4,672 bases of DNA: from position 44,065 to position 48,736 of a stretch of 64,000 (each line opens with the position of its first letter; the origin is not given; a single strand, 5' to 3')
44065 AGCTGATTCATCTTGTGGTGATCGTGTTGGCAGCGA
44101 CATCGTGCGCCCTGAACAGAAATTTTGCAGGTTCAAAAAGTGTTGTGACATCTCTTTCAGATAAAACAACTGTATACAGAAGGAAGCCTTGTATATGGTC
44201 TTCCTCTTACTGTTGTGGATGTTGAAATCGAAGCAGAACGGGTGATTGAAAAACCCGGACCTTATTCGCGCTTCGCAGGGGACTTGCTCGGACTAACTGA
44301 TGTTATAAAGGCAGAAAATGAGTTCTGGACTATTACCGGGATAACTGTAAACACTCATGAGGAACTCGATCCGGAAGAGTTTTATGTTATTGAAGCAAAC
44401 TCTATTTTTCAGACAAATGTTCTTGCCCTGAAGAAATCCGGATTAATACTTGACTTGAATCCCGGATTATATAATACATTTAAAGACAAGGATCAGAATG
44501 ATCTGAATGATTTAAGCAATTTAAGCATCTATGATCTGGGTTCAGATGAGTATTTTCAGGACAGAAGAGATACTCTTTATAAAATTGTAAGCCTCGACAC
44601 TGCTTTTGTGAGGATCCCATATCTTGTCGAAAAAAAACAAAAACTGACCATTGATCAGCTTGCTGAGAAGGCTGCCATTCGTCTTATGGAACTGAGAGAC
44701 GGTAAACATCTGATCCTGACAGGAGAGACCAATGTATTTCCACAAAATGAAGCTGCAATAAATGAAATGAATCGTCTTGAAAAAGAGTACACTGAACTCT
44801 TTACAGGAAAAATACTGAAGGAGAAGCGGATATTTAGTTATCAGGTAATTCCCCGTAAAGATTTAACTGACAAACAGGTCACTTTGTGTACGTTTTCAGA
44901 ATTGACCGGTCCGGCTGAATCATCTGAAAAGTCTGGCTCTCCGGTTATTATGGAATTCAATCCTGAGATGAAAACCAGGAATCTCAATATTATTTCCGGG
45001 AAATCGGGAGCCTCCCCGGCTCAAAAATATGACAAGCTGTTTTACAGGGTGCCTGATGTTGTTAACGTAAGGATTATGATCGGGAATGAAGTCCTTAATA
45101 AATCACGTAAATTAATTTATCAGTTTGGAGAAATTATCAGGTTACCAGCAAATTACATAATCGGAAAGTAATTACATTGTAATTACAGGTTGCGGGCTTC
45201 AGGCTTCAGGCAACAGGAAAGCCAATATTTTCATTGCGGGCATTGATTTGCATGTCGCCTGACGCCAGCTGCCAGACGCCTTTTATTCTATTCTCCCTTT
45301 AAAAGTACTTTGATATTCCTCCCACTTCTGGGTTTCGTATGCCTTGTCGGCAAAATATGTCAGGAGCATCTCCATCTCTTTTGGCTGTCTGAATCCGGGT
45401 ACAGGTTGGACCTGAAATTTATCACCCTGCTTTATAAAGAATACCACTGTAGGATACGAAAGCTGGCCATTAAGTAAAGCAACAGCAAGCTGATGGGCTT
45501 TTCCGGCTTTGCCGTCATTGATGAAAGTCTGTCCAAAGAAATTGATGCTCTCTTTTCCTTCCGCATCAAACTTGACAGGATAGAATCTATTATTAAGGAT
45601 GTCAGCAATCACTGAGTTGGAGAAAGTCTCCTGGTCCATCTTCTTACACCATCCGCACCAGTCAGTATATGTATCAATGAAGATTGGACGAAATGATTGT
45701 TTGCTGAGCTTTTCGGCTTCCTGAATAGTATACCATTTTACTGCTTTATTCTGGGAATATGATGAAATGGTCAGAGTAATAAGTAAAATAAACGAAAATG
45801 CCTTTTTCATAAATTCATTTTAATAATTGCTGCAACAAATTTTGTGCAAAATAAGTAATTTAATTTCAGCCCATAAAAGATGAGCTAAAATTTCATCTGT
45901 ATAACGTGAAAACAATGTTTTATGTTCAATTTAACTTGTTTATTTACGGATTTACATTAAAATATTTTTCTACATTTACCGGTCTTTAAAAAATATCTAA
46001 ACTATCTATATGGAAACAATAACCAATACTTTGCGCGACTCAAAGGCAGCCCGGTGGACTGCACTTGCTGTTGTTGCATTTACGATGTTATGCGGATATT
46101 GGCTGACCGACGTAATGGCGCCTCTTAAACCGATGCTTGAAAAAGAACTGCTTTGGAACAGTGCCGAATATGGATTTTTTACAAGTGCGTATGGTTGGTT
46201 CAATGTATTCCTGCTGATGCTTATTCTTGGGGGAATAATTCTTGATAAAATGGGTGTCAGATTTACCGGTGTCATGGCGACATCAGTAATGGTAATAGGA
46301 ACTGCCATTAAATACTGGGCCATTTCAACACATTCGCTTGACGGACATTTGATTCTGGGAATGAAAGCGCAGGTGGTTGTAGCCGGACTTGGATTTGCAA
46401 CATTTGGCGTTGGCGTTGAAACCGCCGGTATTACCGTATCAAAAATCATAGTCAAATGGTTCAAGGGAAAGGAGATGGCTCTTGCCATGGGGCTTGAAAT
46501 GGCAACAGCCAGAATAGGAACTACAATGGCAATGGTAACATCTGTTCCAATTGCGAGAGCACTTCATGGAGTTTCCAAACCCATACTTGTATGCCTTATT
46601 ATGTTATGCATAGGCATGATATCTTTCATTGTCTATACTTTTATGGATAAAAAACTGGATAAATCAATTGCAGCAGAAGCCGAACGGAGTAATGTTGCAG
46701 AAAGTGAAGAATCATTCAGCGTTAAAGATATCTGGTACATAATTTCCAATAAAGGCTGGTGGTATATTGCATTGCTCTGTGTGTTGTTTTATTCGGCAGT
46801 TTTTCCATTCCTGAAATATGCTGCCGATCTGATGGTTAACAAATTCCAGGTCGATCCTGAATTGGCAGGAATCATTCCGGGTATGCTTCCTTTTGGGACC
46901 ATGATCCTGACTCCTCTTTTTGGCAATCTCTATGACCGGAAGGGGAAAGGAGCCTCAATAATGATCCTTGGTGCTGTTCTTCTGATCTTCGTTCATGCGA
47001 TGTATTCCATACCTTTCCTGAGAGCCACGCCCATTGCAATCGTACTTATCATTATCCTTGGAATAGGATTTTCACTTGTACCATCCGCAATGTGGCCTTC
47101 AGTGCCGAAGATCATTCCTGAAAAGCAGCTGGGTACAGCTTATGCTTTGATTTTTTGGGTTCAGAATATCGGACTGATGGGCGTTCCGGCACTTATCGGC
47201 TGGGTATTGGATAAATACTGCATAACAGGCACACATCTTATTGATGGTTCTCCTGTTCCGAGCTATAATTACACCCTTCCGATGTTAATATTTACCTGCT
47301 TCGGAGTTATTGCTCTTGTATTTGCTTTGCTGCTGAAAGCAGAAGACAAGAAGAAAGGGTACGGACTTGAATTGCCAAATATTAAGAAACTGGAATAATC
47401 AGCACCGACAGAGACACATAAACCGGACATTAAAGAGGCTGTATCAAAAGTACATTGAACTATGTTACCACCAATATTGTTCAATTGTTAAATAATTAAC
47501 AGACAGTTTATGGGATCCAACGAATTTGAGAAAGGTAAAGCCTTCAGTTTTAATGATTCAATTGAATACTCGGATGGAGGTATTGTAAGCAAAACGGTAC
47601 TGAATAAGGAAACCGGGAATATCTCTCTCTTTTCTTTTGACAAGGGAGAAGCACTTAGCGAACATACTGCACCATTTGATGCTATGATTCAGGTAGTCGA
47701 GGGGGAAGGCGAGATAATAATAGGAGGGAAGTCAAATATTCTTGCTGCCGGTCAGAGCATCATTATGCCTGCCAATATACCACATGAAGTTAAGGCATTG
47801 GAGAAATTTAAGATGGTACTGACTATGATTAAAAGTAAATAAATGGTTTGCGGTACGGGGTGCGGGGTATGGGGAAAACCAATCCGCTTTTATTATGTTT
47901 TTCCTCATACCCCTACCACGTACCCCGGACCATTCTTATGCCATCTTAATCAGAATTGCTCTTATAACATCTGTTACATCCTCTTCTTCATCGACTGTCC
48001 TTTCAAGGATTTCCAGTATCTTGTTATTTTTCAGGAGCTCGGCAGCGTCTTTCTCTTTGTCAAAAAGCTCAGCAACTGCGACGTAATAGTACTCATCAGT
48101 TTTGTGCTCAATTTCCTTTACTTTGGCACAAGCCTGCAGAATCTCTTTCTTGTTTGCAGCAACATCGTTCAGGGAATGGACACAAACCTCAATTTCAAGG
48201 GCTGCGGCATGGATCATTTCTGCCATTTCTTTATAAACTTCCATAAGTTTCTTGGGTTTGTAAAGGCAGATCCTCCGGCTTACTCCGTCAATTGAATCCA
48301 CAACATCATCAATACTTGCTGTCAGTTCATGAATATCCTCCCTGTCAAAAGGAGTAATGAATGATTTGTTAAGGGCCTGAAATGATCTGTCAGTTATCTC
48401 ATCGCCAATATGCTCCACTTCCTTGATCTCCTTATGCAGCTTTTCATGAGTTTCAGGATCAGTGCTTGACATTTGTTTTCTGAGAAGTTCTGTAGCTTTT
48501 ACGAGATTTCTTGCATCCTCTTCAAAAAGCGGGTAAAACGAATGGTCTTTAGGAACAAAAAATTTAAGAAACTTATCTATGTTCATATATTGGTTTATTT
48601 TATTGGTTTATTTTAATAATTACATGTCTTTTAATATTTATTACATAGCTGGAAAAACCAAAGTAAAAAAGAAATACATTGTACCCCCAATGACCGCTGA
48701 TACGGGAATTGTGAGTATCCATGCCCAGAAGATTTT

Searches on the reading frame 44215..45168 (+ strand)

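Call 30: search_protein_families(library=pfam, proteins=[window:44215-45168:+])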
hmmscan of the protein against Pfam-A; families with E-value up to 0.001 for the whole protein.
window:44215-45168:+ (318 aa): 1 family
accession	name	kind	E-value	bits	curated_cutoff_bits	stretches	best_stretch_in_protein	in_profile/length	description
PF16115.10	DUF4831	-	4.9e-33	115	27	1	1-312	12-297/318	Domain of unknown function (DUF4831)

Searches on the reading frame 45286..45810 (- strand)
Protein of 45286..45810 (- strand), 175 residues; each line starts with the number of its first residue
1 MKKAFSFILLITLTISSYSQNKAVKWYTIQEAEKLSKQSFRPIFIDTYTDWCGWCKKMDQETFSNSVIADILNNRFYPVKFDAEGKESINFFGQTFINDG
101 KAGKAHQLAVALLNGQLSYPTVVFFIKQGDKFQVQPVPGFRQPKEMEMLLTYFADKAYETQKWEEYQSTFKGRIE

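Call 30: search_protein_families(library=pfam, proteins=[window:45286-45810:-])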
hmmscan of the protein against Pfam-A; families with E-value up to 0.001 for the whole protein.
window:45286-45810:- (175 aa): 4 families
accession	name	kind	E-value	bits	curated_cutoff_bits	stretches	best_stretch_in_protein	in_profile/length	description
PF03190.21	Thioredox_DsbH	-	3.2e-14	53.6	27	1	20-98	16-95/163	Protein of unknown function, DUF255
PF13899.12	Thioredoxin_7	-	3.2e-09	37.2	27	1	26-125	2-81/83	Thioredoxin-like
PF13098.12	Thioredoxin_2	-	3.5e-07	30.9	27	1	39-149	4-103/104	Thioredoxin-like domain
PF00085.26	Thioredoxin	-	0.00058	20.3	23.5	0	38-61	16-39/103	Thioredoxin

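Call 65: find_encoding_contigs(protein=window:45286-45810:-, flank=1500, max_places=10)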
Protein window:45286-45810:- (175 aa): no gene with exactly this product is on record in the collection.
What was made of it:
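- Tried and rejected: The protein is not on record (call 65).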

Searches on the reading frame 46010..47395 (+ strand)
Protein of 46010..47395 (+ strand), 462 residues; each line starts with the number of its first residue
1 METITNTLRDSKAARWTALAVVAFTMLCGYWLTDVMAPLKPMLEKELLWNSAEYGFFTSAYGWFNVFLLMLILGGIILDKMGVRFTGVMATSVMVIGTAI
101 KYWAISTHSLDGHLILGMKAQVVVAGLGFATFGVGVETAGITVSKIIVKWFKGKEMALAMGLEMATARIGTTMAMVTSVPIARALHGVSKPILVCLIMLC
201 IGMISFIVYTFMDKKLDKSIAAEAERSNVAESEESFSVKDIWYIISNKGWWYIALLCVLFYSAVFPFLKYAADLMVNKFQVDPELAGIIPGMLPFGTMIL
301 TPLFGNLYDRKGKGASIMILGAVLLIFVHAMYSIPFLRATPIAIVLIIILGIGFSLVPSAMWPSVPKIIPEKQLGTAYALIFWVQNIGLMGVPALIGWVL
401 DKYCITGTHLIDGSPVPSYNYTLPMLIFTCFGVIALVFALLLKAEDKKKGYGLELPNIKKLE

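Call 27: find_encoding_contigs(protein=window:46010-47395:+, flank=10000, max_places=10)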
Protein window:46010-47395:+ (462 aa): 1 contig read that carries it; 1 place shown.
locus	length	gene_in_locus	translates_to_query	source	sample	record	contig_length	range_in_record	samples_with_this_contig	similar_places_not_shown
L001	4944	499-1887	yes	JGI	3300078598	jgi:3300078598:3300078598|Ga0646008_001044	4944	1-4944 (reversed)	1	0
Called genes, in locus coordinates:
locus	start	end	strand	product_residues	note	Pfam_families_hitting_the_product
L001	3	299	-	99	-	?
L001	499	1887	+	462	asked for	PF07690:MFS_1, PF12832:MFS_1_like (weak)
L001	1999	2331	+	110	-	PF07883:Cupin_2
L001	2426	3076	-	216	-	PF01865:PhoU_div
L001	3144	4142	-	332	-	PF01384:PHO4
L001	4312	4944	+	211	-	?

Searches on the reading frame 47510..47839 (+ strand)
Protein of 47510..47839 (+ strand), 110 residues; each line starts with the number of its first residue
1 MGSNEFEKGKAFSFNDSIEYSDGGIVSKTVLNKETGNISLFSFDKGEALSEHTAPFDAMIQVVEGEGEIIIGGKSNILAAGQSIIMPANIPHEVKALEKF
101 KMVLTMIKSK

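Call 64: find_encoding_contigs(protein=window:47510-47839:+, flank=1500, max_places=10)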
Protein window:47510-47839:+ (110 aa): 6 contigs read that carry it; 4 places shown.
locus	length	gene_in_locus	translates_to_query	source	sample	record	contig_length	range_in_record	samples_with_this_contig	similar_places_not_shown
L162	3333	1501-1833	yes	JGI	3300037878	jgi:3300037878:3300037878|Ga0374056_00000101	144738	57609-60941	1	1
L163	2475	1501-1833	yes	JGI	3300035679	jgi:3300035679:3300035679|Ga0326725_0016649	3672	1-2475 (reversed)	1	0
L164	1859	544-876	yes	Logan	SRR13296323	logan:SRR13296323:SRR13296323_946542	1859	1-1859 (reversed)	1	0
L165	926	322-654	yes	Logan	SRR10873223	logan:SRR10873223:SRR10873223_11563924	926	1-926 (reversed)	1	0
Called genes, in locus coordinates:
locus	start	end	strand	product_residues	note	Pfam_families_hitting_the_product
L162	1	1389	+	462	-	PF07690:MFS_1, PF12832:MFS_1_like (weak)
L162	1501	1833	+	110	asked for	PF07883:Cupin_2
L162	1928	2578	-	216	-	PF01865:PhoU_div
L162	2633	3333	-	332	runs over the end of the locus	PF01384:PHO4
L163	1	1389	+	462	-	PF07690:MFS_1, PF12832:MFS_1_like (weak)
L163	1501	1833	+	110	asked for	PF07883:Cupin_2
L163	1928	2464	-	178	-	PF01865:PhoU_div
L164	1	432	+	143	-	?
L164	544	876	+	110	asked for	PF07883:Cupin_2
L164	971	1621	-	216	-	PF01865:PhoU_div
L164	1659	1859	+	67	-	?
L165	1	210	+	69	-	?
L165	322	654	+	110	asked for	PF07883:Cupin_2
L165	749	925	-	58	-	?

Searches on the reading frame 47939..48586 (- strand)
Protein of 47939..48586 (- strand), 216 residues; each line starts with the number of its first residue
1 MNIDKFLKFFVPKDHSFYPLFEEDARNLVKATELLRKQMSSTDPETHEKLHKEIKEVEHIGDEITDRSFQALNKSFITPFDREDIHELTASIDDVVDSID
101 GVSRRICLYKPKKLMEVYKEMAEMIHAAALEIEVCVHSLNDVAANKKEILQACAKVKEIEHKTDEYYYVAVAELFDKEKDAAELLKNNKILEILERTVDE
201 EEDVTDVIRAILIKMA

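Call 31: find_related_loci(query=window:47939-48586:-, collection=genome_contigs, flank=10000)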
Query window:47939-48586:- (216 aa) in genome_contigs; peptide patterns used: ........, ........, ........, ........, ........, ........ (x = any residue, [..] = any of these).
600 stretches matched a pattern (row limit reached: there are more); 562 encode a relative of the query (tblastn E <= 1e-3); the best 80 are kept; 80 distinct loci.
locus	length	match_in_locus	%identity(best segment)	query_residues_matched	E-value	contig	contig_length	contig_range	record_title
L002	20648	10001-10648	91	1-216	4e-131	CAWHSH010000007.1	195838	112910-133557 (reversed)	MAG: uncultured Bacteroidales bacterium isolate MFD05942.bin.1.149 genome assembly, contig: contig_33947, whole genome s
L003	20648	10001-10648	91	1-216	1e-129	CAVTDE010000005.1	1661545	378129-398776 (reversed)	MAG: uncultured Bacteroidales bacterium isolate MFD00905.bin.1.196 genome assembly, contig: contig_3095, whole genome sh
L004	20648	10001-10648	90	1-216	2e-129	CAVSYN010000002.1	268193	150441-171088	MAG: uncultured Bacteroidales bacterium isolate MFD02809.bin.1.200 genome assembly, contig: contig_104275, whole genome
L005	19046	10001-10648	88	1-216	2e-127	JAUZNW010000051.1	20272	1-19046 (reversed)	MAG: Bacteroidota bacterium isolate bin16(0d) DDJIHBGP_51, whole genome shotgun sequence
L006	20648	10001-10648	85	1-216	3e-124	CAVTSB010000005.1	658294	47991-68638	MAG: uncultured Bacteroidales bacterium isolate MFD00905.bin.1.144 genome assembly, contig: contig_30983, whole genome s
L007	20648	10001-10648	84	1-216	6e-122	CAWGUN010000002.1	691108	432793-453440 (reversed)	MAG: uncultured Bacteroidales bacterium isolate MFD02809.bin.1.359 genome assembly, contig: contig_119781, whole genome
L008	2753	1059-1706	79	1-216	1e-118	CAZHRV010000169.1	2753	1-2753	MAG TPA_asm: uncultured Rikenellaceae bacterium isolate SRP185410_co1_20 genome assembly, contig: k141_172062, whole gen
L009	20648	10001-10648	80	1-216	6e-114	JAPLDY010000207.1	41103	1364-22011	MAG: Bacteroidia bacterium isolate LacPavin_0920_SED3_MAG_42_11 LacPavin_0920_SED3_scaffold_2834594, whole genome shotgu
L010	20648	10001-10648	80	1-216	7e-114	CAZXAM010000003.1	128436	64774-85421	MAG TPA_asm: uncultured Rikenellaceae bacterium isolate SRP192927_co7_131 genome assembly, contig: NODE_133_length_12843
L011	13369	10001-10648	78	1-216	3e-113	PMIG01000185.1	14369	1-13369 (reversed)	MAG: Bacteroidales bacterium isolate fen_958 73.20120600_E3D.83_contig_11970, whole genome shotgun sequence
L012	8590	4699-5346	80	1-216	9e-113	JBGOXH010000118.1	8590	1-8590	MAG: Bacteroidia bacterium isolate OBJ_0618_130150_71 k141_3535616_length_8590_cov_12.6707, whole genome shotgun sequenc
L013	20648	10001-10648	78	1-216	6e-113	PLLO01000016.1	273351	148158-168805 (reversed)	MAG: Bacteroidales bacterium isolate fen_984 73.20120800_E3X.31_contig_9651, whole genome shotgun sequence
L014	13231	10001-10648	77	1-216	2e-112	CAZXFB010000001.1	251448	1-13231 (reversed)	MAG TPA_asm: uncultured Rikenellaceae bacterium isolate SRP272421_co4_225 genome assembly, contig: NODE_11_length_251448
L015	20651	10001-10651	78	1-216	3e-112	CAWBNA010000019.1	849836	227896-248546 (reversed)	MAG: uncultured Bacteroidales bacterium isolate MFD01476.bin.1.82 genome assembly, contig: contig_13825, whole genome sh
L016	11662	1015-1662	78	1-216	6e-112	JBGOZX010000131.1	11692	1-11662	MAG: Bacteroidia bacterium isolate OBJ_0618_130150_142 k141_4399215_length_11692_cov_14.6670, whole genome shotgun seque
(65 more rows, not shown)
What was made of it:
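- On Cyanobacterial STRR: The organism is a Bacteroidales (call 31).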
